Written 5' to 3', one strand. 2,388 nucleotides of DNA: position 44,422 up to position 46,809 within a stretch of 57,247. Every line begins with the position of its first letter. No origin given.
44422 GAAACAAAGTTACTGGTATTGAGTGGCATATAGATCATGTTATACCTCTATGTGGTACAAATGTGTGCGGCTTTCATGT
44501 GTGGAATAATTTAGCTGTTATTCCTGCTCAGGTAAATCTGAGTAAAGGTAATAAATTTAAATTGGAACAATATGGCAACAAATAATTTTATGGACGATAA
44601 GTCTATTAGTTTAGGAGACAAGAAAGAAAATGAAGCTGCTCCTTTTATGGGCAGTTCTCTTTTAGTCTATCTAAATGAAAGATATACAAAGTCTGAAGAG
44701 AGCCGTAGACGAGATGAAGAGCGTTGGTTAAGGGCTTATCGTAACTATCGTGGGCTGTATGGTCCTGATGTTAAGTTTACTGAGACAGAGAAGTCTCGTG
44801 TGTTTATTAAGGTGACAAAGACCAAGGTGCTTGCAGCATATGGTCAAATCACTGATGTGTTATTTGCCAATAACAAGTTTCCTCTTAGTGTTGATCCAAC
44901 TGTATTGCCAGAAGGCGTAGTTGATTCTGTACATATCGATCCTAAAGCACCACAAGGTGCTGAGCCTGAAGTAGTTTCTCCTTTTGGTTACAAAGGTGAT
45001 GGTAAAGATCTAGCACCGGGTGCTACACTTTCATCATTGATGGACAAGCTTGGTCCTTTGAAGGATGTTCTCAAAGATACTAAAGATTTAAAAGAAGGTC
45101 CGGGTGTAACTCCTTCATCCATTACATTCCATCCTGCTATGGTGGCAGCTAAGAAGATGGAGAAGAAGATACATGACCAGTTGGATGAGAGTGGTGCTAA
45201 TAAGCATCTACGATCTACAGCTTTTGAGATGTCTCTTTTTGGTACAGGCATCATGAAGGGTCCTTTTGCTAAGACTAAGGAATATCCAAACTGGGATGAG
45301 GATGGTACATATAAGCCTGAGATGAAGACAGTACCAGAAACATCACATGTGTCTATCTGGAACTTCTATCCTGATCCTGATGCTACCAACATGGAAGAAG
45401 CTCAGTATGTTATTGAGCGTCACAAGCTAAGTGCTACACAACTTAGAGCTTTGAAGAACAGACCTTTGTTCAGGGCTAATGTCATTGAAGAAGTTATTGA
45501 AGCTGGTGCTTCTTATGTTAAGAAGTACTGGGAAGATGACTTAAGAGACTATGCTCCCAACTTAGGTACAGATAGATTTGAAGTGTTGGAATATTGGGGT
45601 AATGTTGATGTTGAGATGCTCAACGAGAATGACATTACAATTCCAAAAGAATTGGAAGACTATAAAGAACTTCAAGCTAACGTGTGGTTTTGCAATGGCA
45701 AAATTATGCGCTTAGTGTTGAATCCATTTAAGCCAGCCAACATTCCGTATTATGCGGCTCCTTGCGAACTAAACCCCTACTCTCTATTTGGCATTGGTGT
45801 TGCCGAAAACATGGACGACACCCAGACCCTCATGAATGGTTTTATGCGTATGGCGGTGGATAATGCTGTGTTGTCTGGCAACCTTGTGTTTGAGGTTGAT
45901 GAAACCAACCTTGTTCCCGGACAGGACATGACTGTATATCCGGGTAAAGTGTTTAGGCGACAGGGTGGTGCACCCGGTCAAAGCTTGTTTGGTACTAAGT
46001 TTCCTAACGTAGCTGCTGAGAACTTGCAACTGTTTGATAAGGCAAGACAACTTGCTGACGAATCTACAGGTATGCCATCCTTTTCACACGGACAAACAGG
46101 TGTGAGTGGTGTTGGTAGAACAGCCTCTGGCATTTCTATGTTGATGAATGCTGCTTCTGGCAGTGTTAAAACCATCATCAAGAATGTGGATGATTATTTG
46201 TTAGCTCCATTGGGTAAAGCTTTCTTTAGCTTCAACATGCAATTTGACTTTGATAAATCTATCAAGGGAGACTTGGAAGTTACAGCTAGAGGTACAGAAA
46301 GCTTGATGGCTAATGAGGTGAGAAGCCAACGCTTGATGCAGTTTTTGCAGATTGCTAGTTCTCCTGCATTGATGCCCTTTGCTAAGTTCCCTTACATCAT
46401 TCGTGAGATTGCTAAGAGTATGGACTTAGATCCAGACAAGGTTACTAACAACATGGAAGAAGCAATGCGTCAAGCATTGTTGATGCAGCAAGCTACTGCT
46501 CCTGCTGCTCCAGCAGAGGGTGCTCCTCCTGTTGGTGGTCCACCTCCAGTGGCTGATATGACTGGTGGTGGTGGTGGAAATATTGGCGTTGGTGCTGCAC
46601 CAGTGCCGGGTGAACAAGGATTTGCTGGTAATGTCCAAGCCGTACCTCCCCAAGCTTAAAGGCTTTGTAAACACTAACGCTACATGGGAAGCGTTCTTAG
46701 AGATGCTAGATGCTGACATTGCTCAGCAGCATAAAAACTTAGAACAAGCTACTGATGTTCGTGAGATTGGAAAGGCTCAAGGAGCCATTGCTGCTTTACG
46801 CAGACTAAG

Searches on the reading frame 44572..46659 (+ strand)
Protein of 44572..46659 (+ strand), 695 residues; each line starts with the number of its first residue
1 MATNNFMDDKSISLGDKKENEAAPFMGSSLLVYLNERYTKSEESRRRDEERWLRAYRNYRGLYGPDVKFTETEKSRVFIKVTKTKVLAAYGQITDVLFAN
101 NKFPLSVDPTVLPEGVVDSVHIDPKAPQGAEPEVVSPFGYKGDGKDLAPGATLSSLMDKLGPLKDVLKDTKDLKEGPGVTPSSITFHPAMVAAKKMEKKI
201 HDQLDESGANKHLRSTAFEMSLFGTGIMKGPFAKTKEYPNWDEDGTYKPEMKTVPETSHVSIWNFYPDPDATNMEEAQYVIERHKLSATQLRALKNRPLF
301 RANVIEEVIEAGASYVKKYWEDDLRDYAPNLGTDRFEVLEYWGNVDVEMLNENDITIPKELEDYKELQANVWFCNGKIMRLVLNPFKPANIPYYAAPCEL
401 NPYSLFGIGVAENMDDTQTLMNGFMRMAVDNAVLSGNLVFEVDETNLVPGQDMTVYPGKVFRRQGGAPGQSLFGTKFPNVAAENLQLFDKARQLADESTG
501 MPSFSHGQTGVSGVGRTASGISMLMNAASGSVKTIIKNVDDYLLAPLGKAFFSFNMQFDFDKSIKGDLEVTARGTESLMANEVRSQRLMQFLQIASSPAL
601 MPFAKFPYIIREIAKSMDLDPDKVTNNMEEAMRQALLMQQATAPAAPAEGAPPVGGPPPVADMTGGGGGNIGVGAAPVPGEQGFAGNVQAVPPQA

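Call 11: search_protein_families(library=phrogs, proteins=[window:44572-46659:+], max_evalue=0.00001)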
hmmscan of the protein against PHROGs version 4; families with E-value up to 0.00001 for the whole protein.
window:44572-46659:+ (695 aa): 3 families
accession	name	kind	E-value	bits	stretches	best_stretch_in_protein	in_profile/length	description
phrog_332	-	connector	2e-80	271.8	1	28-651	8-532/560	head-tail adaptor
phrog_1216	-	head and packaging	8.4e-35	121.4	1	247-563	199-517/714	portal protein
phrog_156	-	head and packaging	1.8e-11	44.2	1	192-541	96-444/681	portal protein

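Call 94: search_dna_similar(query=window:44572-46659:+, collection=phages, mode=protein, max_rows=15)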
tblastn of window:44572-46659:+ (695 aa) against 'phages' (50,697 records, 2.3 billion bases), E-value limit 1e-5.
Records with a match: 220; places in all: 220; records where one place covers at least 80% of the query: 30.
Best place of each record, by identity: 60-80% 11; <60% 209.
By first word of the organism name: Escherichia 50; Vibrio 44; Klebsiella 23; Pseudomonas 16; Roseobacter 14; Rhizobium 9; Stenotrophomonas 7; Ruegeria 7; Sulfitobacter 5; Dinoroseobacter 5; and 16 more.
By host as written in the record: - 47; Escherichia coli 17; Pseudomonas aeruginosa 11; Klebsiella pneumoniae 9; Ruegeria pomeroyi DSS-3 8; Vibrio cholerae 7; Stenotrophomonas maltophilia 6; Dinoroseobacter shibae DFL12 5; and 70 more.
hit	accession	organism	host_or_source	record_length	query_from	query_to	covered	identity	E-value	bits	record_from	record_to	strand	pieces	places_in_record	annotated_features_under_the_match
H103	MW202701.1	Caudoviricetes sp.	Manatee Spring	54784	1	633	91%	75.7%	0e+0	972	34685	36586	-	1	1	portal protein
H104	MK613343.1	Roseobacter phage CRP-1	Rhodobacteraceae bacterium FZCC0023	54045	1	687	99%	68.6%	0e+0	927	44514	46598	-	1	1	putative portal protein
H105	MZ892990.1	Roseobacter phage CRP-345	Rhodobacteraceae bacterium FZCC0042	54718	6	695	99%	67.9%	0e+0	927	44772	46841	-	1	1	putative portal protein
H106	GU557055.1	Puniceispirillum phage HMO-2011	Candidatus Puniceispirillum marinum ...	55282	7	639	91%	71.7%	0e+0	946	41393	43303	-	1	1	putative portal protein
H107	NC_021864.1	Puniceispirillum phage HMO-2011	Candidatus Puniceispirillum marinum ...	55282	7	639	91%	71.7%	0e+0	946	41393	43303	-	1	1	head-tail adaptor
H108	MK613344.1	Roseobacter phage CRP-2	Rhodobacteraceae bacterium FZCC0023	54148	28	639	88%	67.8%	0e+0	873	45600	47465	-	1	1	putative portal protein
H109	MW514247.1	Roseobacter phage CRP-13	Rhodobacteraceae bacterium FZCC0023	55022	1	640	92%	64.2%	0e+0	862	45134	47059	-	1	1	putative portal protein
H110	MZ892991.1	Roseobacter phage CRP-603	Rhodobacteraceae bacterium FZCC0012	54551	28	639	88%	66.9%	0e+0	861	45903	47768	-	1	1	putative portal protein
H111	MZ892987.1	Roseobacter phage CRP-207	Rhodobacteraceae bacterium FZCC0040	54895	29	639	88%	65.7%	0e+0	851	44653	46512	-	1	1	putative portal protein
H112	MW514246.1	Roseobacter phage CRP-9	Rhodobacteraceae bacterium FZCC0023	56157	6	640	91%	62.7%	0e+0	845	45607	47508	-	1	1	putative portal protein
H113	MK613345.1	Roseobacter phage CRP-3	Rhodobacteraceae bacterium FZCC0040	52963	28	640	88%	61.4%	0e+0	773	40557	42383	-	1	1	putative portal protein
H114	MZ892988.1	Roseobacter phage CRP-212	Rhodobacteraceae bacterium FZCC0040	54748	28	638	88%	59.7%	0e+0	759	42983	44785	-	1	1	putative portal protein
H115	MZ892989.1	Roseobacter phage CRP-235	Rhodobacteraceae bacterium FZCC0040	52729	28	638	88%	58.5%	0e+0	729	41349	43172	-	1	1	putative portal protein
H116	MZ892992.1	Roseobacter phage CRP-738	Rhodobacteraceae bacterium FZCC0089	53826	28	640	88%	57.6%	0e+0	728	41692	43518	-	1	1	putative portal protein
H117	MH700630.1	Sinorhizobium phage phiM6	Sinorhizobium meliloti 1021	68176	11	640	91%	52.2%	0e+0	668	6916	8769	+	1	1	portal protein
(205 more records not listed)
